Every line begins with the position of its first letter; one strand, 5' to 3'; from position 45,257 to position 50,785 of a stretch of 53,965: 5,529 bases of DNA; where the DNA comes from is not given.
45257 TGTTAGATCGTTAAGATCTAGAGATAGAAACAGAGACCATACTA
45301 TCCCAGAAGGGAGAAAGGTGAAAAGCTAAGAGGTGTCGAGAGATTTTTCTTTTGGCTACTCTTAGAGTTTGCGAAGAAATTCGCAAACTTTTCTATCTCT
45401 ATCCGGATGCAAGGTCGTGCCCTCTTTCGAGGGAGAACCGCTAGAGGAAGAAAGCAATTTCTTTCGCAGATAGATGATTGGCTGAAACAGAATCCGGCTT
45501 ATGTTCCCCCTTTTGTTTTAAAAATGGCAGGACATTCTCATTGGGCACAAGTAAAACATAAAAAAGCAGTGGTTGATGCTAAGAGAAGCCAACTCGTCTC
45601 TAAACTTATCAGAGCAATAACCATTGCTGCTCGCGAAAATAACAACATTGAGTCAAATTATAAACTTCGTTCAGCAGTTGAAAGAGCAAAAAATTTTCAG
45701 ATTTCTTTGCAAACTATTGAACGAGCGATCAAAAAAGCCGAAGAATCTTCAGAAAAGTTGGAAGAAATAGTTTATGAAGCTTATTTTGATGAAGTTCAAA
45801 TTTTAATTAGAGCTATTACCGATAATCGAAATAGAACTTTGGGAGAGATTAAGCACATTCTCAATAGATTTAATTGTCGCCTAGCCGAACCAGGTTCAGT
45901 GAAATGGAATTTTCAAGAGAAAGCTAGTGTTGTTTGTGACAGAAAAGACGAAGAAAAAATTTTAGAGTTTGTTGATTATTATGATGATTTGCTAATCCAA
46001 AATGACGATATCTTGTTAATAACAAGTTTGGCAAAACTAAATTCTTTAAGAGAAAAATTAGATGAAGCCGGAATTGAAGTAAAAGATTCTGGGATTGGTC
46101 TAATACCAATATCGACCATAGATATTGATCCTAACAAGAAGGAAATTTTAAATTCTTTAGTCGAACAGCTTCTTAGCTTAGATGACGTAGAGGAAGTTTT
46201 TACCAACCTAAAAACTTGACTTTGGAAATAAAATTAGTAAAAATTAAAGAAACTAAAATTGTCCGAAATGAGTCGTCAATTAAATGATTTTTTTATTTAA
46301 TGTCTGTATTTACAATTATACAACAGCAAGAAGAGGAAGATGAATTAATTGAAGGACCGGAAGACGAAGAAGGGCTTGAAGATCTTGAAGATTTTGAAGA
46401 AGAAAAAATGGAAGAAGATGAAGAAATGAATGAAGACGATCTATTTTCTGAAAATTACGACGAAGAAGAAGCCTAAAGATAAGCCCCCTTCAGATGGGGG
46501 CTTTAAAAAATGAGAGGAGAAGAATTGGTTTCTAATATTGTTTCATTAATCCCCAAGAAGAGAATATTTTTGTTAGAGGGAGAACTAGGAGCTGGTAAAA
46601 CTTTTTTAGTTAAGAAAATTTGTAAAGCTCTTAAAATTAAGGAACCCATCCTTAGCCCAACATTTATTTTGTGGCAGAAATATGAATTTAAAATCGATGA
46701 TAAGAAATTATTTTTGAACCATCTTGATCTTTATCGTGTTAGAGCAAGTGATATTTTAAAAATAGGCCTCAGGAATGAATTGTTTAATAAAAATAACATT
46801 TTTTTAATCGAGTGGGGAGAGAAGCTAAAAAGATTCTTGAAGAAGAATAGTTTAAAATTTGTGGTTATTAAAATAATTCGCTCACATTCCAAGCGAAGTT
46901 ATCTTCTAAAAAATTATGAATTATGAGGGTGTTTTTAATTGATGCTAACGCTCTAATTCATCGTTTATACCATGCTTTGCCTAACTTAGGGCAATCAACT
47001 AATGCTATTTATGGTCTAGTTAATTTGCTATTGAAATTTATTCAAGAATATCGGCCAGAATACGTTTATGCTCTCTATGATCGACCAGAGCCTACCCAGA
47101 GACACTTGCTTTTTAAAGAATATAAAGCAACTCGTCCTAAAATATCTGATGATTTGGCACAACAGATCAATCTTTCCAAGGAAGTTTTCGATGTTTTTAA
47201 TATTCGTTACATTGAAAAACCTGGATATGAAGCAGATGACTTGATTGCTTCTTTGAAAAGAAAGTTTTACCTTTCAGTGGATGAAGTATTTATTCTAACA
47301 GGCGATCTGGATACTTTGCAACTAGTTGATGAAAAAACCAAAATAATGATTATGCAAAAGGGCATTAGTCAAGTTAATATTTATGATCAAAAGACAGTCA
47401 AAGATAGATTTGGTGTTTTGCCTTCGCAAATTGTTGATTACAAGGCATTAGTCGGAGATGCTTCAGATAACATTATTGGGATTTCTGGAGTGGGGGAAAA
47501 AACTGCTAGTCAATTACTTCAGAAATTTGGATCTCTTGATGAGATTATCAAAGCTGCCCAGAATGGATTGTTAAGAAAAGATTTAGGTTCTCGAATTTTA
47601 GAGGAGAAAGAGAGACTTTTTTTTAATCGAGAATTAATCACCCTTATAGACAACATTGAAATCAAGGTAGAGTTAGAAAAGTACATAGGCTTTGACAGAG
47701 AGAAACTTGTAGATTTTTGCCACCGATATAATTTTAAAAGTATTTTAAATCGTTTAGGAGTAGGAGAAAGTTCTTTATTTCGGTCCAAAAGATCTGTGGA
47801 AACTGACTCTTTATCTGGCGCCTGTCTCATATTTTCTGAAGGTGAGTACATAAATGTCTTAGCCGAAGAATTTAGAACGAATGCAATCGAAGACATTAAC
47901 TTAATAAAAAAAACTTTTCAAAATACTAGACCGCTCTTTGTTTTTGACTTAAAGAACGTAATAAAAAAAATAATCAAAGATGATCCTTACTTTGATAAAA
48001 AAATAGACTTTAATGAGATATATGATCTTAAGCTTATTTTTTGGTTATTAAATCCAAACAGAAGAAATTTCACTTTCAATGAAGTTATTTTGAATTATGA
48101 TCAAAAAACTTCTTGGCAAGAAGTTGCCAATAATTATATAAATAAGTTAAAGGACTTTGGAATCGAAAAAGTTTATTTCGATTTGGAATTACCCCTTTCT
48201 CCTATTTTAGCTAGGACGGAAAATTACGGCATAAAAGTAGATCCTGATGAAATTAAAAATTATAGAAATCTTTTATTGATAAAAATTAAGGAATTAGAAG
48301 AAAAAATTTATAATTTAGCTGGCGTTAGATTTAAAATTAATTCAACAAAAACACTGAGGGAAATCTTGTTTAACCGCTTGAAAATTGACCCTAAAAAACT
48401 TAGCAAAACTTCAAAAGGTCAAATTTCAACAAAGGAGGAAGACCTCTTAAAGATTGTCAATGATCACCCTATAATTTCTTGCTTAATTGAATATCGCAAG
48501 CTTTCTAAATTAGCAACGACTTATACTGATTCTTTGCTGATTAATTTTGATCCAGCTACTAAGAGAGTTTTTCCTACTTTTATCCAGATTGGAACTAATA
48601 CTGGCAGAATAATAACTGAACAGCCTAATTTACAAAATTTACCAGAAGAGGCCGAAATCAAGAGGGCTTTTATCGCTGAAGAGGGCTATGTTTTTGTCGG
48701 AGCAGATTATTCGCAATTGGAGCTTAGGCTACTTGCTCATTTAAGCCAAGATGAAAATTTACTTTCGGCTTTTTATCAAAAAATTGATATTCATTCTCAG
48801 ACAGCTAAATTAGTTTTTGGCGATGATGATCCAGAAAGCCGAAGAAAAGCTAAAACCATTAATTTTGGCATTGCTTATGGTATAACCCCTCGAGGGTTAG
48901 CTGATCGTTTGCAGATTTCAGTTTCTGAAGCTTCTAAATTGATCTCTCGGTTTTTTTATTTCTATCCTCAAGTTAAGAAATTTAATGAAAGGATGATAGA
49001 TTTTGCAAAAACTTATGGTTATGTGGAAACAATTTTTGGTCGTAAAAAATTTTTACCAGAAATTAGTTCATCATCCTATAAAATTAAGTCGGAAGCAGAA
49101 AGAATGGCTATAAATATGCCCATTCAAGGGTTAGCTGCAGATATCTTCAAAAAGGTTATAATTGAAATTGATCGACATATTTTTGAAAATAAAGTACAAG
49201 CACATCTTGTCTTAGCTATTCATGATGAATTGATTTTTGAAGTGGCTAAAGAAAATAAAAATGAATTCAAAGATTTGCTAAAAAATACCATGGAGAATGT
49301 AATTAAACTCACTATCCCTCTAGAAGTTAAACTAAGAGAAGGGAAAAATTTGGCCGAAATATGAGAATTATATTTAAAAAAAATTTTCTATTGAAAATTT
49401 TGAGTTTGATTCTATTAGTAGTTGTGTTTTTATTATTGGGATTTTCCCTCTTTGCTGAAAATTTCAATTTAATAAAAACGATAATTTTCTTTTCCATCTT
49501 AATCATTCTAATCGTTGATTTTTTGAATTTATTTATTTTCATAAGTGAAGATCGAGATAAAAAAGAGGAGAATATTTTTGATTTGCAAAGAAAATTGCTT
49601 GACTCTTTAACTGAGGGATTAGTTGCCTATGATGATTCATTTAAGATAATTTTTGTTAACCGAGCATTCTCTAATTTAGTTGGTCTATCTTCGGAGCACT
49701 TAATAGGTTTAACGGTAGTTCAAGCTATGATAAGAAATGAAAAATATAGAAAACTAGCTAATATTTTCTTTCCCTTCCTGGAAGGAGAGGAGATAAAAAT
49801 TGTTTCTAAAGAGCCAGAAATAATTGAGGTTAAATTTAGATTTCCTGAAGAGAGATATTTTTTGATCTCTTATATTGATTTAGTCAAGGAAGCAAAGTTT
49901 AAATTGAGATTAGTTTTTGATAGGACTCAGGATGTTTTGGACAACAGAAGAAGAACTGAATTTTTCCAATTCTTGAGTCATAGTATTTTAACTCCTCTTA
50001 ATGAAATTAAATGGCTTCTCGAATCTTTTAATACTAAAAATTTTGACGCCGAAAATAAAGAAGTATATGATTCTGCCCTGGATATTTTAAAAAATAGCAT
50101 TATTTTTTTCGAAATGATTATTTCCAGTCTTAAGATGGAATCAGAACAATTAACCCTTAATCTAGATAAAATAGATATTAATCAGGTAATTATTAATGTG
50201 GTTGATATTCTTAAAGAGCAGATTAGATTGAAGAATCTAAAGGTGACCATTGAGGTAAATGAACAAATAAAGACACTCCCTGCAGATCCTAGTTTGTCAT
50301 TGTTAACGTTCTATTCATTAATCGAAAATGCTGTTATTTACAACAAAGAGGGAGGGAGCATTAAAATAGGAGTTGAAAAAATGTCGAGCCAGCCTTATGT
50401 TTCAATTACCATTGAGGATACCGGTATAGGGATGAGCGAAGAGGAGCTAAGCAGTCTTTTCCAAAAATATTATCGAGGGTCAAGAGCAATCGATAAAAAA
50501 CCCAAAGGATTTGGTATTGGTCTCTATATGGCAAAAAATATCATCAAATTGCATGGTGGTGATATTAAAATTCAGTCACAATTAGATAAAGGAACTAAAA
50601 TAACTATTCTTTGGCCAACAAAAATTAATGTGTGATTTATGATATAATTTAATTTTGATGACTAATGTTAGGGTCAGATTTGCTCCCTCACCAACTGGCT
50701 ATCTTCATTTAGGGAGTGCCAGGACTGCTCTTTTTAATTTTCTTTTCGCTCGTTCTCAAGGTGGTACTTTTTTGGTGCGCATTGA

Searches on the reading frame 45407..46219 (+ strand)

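Call 31: search_protein_families(library=pfam, proteins=[window:45407-46219:+], max_evalue=0.000001)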
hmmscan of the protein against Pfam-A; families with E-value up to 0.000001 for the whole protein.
window:45407-46219:+ (270 aa): 2 families
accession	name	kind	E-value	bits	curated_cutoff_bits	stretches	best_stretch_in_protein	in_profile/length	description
PF01709.26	Transcrip_reg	-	3.8e-32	111.7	27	1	118-268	1-160/160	TACO1/YebC second and third domain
PF20772.2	TACO1_YebC_N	-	4.5e-21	75.5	36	1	44-113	1-72/73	TACO1/YebC protein N-terminal domain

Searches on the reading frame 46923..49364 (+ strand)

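Call 31: search_protein_families(library=pfam, proteins=[window:46923-49364:+], max_evalue=0.000001)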
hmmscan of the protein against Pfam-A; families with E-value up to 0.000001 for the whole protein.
window:46923-49364:+ (813 aa): 3 families
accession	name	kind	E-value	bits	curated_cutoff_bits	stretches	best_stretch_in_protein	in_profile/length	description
PF00476.26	DNA_pol_A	-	3.3e-125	418.4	34.3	1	443-811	3-380/381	DNA polymerase family A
PF02739.22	5_3_exonuc_N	-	7.7e-45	153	34.3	1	3-164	2-164/164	5'-3' exonuclease, N-terminal resolvase-like domain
PF01367.25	5_3_exonuc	-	9.3e-26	90.6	40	1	166-254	2-89/97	5'-3' exonuclease, C-terminal SAM fold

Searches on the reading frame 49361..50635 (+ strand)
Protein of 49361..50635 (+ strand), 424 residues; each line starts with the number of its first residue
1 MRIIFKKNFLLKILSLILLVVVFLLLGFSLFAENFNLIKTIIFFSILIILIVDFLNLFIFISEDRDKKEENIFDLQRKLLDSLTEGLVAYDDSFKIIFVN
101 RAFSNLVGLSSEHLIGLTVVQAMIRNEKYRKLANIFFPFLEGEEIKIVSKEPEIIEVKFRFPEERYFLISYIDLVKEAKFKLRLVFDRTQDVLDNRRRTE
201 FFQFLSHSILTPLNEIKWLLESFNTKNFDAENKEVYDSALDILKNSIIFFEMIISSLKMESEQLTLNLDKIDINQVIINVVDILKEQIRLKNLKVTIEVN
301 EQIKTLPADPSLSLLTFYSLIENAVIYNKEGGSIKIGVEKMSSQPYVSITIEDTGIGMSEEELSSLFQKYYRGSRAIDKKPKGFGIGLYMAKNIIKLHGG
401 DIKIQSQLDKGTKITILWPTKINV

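Call 31: search_protein_families(library=pfam, proteins=[window:49361-50635:+], max_evalue=0.000001)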
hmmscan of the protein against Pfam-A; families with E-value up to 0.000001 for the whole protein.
window:49361-50635:+ (424 aa): 1 family
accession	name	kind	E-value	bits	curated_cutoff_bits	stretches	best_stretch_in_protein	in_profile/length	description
PF02518.31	HATPase_c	-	5e-23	82.1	26.4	1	317-420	10-109/111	Histidine kinase-, DNA gyrase B-, and HSP90-like ATPase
